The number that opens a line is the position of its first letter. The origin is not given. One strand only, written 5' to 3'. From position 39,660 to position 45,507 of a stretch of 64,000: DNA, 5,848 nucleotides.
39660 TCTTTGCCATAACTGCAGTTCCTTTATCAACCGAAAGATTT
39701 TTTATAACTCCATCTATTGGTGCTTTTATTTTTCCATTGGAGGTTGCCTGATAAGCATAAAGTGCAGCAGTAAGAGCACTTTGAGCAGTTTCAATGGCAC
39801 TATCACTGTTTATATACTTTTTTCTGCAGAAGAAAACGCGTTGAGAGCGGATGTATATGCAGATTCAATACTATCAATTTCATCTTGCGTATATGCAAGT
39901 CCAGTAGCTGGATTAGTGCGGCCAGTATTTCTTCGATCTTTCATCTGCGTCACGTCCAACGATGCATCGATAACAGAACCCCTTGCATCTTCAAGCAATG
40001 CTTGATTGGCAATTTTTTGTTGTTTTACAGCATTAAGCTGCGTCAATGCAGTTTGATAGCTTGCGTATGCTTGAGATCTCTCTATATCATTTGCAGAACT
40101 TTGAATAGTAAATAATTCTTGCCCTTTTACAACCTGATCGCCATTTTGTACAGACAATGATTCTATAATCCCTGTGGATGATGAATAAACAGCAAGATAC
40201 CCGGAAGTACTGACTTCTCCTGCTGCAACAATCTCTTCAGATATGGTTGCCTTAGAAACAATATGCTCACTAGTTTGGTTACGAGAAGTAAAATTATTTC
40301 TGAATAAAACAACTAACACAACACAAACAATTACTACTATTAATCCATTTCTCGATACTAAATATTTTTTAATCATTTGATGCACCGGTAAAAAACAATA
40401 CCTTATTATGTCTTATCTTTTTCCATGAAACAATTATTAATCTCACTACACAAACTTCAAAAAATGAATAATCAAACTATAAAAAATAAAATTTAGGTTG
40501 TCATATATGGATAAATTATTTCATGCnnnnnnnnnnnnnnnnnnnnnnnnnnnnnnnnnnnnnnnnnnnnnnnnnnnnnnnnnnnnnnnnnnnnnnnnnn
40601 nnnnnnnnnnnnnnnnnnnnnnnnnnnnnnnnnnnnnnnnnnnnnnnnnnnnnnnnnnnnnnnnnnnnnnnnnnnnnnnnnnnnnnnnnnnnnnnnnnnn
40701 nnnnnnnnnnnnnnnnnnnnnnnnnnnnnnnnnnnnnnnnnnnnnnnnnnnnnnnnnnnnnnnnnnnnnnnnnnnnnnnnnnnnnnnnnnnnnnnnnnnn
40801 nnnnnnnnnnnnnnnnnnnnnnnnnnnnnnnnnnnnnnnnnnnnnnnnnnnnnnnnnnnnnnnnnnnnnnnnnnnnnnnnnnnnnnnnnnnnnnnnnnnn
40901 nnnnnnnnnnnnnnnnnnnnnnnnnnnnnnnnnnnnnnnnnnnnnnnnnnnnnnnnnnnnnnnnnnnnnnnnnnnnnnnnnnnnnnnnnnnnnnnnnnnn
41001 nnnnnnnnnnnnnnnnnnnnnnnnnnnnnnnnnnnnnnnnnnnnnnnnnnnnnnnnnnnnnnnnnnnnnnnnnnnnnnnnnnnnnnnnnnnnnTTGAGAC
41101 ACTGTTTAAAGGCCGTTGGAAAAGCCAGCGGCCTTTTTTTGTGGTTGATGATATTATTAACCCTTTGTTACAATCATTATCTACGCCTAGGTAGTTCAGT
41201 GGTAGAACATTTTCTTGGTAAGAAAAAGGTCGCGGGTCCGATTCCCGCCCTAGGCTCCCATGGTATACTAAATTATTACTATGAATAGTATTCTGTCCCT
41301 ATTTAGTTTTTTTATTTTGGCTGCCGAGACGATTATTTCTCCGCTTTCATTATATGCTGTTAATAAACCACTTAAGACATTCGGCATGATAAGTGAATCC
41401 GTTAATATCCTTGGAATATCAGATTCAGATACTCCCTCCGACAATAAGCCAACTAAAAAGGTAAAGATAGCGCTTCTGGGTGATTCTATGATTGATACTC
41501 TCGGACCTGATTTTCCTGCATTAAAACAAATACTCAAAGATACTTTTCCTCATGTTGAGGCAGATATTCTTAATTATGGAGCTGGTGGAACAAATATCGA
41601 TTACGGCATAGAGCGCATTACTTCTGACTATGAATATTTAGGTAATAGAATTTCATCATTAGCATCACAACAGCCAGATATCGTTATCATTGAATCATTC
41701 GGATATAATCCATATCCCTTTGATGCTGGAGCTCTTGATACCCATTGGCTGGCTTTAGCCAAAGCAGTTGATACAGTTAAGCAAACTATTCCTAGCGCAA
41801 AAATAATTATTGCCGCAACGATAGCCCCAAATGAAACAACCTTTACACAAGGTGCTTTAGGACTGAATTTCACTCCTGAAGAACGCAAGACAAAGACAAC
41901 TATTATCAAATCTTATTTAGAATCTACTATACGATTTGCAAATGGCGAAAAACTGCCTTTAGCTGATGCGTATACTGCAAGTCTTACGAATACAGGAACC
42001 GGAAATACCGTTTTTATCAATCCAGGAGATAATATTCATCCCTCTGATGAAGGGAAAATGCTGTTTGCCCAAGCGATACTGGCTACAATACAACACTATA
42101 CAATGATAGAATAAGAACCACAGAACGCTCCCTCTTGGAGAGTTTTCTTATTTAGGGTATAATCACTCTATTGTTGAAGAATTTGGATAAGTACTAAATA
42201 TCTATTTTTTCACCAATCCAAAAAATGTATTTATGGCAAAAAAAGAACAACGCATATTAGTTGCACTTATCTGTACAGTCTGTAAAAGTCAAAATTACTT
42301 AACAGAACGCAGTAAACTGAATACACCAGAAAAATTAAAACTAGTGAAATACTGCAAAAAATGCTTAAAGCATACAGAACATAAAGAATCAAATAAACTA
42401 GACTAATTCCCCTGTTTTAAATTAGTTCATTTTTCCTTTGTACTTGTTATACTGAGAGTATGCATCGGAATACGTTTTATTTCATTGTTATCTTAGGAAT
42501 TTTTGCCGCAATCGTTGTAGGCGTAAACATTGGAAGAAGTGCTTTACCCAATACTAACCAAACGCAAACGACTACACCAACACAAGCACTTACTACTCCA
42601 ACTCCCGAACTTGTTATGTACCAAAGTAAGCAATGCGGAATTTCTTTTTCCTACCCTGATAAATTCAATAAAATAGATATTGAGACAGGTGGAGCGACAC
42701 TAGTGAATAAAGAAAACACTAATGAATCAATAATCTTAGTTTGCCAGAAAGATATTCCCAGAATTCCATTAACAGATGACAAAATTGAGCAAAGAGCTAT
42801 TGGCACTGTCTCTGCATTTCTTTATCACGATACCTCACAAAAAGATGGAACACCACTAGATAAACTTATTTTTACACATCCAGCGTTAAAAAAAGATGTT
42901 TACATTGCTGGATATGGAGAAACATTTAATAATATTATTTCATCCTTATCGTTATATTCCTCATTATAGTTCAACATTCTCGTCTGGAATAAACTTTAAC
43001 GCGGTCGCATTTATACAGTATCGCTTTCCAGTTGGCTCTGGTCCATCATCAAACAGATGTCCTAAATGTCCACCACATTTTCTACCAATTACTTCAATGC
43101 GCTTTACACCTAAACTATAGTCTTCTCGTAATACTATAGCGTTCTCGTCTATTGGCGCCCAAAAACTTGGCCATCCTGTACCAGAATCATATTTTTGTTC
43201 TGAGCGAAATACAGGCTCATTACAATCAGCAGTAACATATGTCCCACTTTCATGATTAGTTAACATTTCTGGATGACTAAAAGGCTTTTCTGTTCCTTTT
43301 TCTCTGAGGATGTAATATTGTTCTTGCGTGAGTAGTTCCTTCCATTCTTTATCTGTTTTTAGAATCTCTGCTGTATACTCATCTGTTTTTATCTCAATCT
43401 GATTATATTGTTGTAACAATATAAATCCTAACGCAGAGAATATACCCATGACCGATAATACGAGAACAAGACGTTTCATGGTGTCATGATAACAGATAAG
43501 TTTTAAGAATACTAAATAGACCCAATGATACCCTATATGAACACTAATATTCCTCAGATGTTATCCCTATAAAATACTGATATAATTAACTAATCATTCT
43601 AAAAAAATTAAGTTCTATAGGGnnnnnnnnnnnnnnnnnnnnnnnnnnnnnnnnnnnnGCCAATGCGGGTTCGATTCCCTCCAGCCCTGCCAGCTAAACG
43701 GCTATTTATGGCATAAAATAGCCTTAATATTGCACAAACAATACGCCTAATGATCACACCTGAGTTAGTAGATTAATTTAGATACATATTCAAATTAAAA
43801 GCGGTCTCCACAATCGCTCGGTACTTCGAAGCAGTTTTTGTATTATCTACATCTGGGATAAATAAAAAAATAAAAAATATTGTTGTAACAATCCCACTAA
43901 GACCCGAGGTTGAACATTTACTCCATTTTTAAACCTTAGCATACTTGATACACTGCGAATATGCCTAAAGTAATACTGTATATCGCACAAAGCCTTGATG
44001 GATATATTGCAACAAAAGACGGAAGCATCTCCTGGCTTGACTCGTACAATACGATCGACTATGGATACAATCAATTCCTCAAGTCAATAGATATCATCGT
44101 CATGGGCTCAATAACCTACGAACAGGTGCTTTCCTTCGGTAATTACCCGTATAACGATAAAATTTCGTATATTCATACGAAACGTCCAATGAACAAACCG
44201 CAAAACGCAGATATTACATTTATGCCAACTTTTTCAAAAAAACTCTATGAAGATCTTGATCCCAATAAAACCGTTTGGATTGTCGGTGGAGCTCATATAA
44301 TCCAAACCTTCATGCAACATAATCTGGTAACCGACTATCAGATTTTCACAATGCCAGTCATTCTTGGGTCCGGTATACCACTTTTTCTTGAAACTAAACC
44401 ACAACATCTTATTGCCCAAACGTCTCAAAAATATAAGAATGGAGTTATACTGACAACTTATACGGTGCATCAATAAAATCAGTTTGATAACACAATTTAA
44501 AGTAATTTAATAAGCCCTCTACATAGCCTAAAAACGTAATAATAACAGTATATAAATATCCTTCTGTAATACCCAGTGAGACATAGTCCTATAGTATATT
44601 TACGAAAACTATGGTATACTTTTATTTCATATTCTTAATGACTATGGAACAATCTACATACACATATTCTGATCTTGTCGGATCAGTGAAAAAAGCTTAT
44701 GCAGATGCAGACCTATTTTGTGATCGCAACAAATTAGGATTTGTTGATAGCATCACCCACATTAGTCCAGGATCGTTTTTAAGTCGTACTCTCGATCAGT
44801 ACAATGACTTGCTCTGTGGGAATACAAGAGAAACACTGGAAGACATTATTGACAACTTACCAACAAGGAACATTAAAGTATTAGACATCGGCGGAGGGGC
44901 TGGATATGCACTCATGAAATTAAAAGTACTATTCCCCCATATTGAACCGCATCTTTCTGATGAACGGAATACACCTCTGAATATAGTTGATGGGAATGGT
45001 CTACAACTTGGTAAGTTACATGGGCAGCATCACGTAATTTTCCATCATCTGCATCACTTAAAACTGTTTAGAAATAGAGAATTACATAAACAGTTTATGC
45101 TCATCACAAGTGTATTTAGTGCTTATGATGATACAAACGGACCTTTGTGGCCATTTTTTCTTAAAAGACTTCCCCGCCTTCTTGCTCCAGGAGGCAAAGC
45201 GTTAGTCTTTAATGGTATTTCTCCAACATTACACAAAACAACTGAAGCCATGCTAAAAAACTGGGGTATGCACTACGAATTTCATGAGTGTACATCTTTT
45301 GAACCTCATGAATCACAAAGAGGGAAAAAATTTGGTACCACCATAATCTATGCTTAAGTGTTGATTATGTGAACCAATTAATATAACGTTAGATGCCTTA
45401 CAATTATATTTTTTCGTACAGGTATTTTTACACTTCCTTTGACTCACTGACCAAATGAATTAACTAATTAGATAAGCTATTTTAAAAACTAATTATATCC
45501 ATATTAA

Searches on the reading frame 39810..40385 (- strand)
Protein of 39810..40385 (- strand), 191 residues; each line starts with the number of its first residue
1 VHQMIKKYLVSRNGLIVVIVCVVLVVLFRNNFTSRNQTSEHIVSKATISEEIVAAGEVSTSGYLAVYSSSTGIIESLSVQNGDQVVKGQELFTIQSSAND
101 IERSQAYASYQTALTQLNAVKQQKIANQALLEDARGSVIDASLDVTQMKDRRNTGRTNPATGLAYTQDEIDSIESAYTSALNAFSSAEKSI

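Call 43: search_protein_families(library=pfam, proteins=[window:39810-40385:-], max_evalue=0.001)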
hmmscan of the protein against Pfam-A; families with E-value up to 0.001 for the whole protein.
window:39810-40385:- (191 aa): 4 families
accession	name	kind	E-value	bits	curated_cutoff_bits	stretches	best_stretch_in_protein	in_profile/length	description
PF16576.10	HlyD_D23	-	1.9e-05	24.5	30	1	49-158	3-106/214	Barrel-sandwich domain of CusB or HlyD membrane-fusion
PF12700.13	HlyD_2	-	0.00041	19.6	25.1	1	13-121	14-121/416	HlyD family secretion protein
PF13533.13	Biotin_lipoyl_2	-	0.00064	19.9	29.8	0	68-94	5-31/32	Biotin-lipoyl like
PF13437.12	HlyD_3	-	0.00073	20.7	22.2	0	66-124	2-56/106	HlyD family secretion protein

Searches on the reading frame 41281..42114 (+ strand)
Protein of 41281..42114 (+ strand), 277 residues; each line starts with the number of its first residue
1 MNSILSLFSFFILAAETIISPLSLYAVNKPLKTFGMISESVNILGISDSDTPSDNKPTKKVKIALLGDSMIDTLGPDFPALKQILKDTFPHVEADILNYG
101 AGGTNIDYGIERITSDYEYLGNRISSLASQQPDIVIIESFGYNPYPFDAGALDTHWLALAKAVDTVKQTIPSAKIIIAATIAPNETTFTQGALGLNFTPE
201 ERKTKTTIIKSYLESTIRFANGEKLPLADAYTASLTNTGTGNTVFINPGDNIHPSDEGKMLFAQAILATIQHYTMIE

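Call 14: search_protein_families(library=pfam, proteins=[window:41281-42114:+], max_evalue=0.001)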
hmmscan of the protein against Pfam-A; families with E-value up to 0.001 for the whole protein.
window:41281-42114:+ (277 aa): 2 families
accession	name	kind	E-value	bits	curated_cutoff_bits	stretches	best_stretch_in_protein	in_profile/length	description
PF13472.12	Lipase_GDSL_2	-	2.4e-09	38.4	32.9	1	66-258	2-175/178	GDSL-like Lipase/Acylhydrolase family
PF00657.28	Lipase_GDSL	-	4.4e-06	27.4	23.6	1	63-266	1-208/208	GDSL-like Lipase/Acylhydrolase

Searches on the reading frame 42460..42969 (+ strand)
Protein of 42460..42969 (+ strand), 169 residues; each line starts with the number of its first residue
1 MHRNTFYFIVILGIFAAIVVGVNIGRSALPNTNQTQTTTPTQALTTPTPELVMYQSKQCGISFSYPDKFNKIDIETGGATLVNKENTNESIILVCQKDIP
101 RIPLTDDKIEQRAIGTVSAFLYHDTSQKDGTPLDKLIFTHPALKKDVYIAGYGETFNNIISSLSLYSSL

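Call 13: search_protein_families(library=ncbifam, proteins=[window:42460-42969:+], max_evalue=0.001)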
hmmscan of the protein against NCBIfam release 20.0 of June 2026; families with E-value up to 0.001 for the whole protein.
window:42460-42969:+ (169 aa): 0 families

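Call 14: search_protein_families(library=pfam, proteins=[window:42460-42969:+], max_evalue=0.001)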
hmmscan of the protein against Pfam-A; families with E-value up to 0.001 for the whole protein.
window:42460-42969:+ (169 aa): 1 family
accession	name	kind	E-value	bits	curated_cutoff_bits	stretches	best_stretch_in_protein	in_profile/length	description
PF18933.6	PsbP_2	-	2.8e-05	24.7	27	1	9-88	2-82/184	PsbP-like protein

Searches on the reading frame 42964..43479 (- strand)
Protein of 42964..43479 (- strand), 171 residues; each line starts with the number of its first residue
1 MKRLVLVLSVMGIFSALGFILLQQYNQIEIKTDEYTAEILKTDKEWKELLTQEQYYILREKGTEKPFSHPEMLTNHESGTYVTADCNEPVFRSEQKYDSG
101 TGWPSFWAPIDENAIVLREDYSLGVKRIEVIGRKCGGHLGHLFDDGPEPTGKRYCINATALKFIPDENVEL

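Call 13: search_protein_families(library=ncbifam, proteins=[window:42964-43479:-], max_evalue=0.001)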
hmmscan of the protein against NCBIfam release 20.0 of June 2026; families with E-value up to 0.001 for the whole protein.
window:42964-43479:- (171 aa): 4 families
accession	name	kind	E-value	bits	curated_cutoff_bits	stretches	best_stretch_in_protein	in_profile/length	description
TIGR00357.1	TIGR00357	equivalog_domain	1.1e-51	174.4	113.05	1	41-170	2-130/134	peptide-methionine (R)-S-oxide reductase MsrB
NF010625.0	PRK14018.1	equivalog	1.2e-38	133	522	1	42-169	381-508/521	bifunctional peptide-methionine (S)-S-oxide reductase MsrA/peptide-methionine (R)-S-oxide reductase MsrB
NF004042.0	PRK05550.1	equivalog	2.7e-35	122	330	1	44-168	5-126/293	bifunctional methionine sulfoxide reductase B/A protein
NF004036.0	PRK05508.1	equivalog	1.8e-25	89.1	179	1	45-167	2-120/121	methionine-R-sulfoxide reductase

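Call 14: search_protein_families(library=pfam, proteins=[window:42964-43479:-], max_evalue=0.001)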
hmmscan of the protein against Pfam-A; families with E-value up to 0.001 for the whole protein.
window:42964-43479:- (171 aa): 1 family
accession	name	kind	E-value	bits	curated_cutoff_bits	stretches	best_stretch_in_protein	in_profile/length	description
PF01641.26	SelR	-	1.7e-45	154.1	24.9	1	50-165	1-116/116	SelR domain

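Call 23: find_homologous_proteins(query=window:42964-43479:-, max_evalue=1e-10)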
Query window:42964-43479:- (171 aa): 7997 proteins with E <= 1e-10 among 8000 candidates; the best 120 are listed.
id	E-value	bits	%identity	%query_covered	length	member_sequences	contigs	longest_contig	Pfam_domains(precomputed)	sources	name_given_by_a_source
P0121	6.3e-111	386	99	100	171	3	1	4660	PF01641.27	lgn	-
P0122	7.2e-99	347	86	100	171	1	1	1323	PF01641.27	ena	-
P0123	1.3e-78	281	80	87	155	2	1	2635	PF01641.27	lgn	-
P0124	7.0e-73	262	83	75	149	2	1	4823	PF01641.27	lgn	-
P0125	2.8e-67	244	66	97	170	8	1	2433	PF01641.27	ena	-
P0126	1.0e-65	239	72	81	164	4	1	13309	PF01641.27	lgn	-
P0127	7.5e-65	236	63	98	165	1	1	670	PF01641.27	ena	-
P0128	9.0e-65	236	64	96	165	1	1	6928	PF01641.27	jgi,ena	-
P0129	1.0e-64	236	66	91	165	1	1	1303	PF01641.27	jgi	-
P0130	1.0e-64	236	63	98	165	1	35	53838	PF01641.27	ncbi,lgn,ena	-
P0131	3.9e-64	234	62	98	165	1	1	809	PF01641.27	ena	-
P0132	8.0e-64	233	72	81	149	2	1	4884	PF01641.27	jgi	-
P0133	1.3e-63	232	63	96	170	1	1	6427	PF01641.27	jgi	jgi:peptide-methionine (R)-S-oxide reductase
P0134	1.4e-63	232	65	91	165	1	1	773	PF01641.27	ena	-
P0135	9.8e-63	229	62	98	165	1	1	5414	PF01641.27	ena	-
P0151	7.7e-59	217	57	98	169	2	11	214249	PF01641.27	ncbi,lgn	-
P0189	5.0e-56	207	57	94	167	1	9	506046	PF01641.27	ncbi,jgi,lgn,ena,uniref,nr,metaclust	ncbi:MAG: peptide-methionine (R)-S-oxide reductase [Candidatus Magasanikbacteria bacterium CG11_big_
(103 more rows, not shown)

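Call 25: find_encoding_contigs(protein=P0151, flank=6000, max_places=3)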
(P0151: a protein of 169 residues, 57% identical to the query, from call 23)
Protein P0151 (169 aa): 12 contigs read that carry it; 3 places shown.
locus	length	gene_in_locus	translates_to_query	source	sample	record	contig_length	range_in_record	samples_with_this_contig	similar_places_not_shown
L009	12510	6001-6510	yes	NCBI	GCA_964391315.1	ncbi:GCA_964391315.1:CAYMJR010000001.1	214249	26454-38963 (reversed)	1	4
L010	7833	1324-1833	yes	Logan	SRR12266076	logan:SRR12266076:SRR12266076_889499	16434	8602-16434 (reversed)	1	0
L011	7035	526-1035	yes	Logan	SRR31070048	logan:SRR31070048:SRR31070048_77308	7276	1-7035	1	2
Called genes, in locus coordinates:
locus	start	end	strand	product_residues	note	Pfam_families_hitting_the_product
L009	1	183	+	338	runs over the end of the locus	-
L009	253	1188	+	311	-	PF08240:ADH_N, PF00107:ADH_zinc_N, PF13602:ADH_zinc_N_2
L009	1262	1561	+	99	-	-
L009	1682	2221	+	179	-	PF11181:YflT (faint)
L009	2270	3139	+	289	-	PF17773:UPF0176_N, PF00581:Rhodanese, PF12368:Rhodanese_C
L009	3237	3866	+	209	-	PF11181:YflT, PF11821:ActD (faint)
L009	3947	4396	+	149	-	PF00578:AhpC-TSA, PF08534:Redoxin, PF13911:AhpC-TSA_2 (weak)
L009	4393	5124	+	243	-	PF19093:DUF5781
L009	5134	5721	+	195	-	PF28474:DUF8412, PF13376:OmdA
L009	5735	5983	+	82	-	PF14242:DUF4342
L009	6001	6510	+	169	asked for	PF01641:SelR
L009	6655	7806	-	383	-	PF04519:Bactofilin (faint), PF26514:DUF8173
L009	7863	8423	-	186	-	PF13240:Zn_Ribbon_1 (faint), PF13248:Zn_ribbon_3 (faint), PF01396:Zn_ribbon_Top1 (faint), PF03119:DNA_ligase_ZBD (faint), PF06677:Auto_anti-p27 (faint), PF13453:Zn_ribbon_TFIIB (faint)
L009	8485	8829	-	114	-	-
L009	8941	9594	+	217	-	PF00027:cNMP_binding, PF13545:HTH_Crp_2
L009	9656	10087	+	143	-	PF18854:baeRF_family10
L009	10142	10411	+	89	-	PF02583:Trns_repr_metal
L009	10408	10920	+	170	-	PF19335:HMBD, PF14342:DUF4396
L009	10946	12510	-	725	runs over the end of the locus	PF14742:GDE_N_bis, PF06202:GDE_C, PF22422:MGH1-like_GH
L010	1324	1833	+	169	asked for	PF01641:SelR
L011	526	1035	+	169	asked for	PF01641:SelR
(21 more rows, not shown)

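Call 26: find_encoding_contigs(protein=P0189, flank=6000, max_places=3)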
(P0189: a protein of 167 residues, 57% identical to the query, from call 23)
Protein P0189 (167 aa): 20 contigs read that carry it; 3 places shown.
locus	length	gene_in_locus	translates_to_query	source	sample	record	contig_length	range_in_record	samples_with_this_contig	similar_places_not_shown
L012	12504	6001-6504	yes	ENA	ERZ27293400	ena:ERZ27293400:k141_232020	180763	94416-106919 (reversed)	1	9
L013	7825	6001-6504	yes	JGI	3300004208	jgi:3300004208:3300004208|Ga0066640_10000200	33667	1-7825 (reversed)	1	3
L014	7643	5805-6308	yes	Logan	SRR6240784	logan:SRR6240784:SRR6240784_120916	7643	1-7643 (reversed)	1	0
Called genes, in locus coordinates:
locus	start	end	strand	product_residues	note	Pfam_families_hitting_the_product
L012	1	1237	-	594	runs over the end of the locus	PF02463:SMC_N (faint), PF13555:AAA_29 (faint), PF00005:ABC_tran, PF01926:MMR_HSR1 (faint), PF01935:DUF87 (faint), PF12848:ABC_tran_Xtn, PF00005:ABC_tran, PF13304:AAA_21, +2 more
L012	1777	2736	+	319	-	-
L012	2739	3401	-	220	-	PF03167:UDG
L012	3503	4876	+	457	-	PF03062:MBOAT, PF13813:MBOAT_2 (weak)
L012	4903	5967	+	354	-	PF14286:DHHW (faint), PF16822:ALGX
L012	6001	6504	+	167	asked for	PF01641:SelR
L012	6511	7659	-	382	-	PF07907:YibE_F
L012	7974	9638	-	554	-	PF01978:TrmB (weak), PF09339:HTH_IclR, PF00291:PALP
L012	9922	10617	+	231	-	-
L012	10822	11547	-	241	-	-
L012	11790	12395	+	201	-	PF00657:Lipase_GDSL, PF13472:Lipase_GDSL_2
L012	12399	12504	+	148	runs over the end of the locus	-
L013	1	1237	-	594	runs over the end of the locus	PF02463:SMC_N (faint), PF13555:AAA_29 (faint), PF00005:ABC_tran, PF01926:MMR_HSR1 (faint), PF01935:DUF87 (faint), PF12848:ABC_tran_Xtn, PF00005:ABC_tran, PF13304:AAA_21, +2 more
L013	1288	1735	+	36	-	-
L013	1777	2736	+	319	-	-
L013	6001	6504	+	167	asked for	PF01641:SelR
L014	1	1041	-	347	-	?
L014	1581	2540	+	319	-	-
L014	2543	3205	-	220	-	PF03167:UDG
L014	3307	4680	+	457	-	PF03062:MBOAT, PF13813:MBOAT_2 (weak)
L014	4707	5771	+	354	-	PF14286:DHHW (faint), PF16822:ALGX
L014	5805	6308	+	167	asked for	PF01641:SelR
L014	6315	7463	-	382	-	PF07907:YibE_F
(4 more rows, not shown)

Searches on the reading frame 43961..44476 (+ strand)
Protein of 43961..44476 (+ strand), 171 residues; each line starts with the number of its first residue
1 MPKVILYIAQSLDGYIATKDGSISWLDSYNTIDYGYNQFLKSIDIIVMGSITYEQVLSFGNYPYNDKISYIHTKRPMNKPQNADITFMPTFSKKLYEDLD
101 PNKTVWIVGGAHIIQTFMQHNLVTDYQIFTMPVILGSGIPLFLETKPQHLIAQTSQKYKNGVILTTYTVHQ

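Call 14: search_protein_families(library=pfam, proteins=[window:43961-44476:+], max_evalue=0.001)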
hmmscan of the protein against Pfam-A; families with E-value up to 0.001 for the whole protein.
window:43961-44476:+ (171 aa): 1 family
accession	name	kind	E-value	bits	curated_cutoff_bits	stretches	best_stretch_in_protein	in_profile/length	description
PF01872.23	RibD_C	-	6.8e-16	59.1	24.1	2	92-164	120-197/197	RibD C-terminal domain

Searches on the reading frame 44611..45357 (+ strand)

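Call 14: search_protein_families(library=pfam, proteins=[window:44611-45357:+], max_evalue=0.001)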
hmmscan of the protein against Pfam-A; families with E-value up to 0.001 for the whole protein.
window:44611-45357:+ (248 aa): 1 family
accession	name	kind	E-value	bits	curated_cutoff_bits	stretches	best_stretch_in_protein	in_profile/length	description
PF13489.12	Methyltransf_23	-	0.0004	20.6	27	1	74-229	7-143/164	Methyltransferase domain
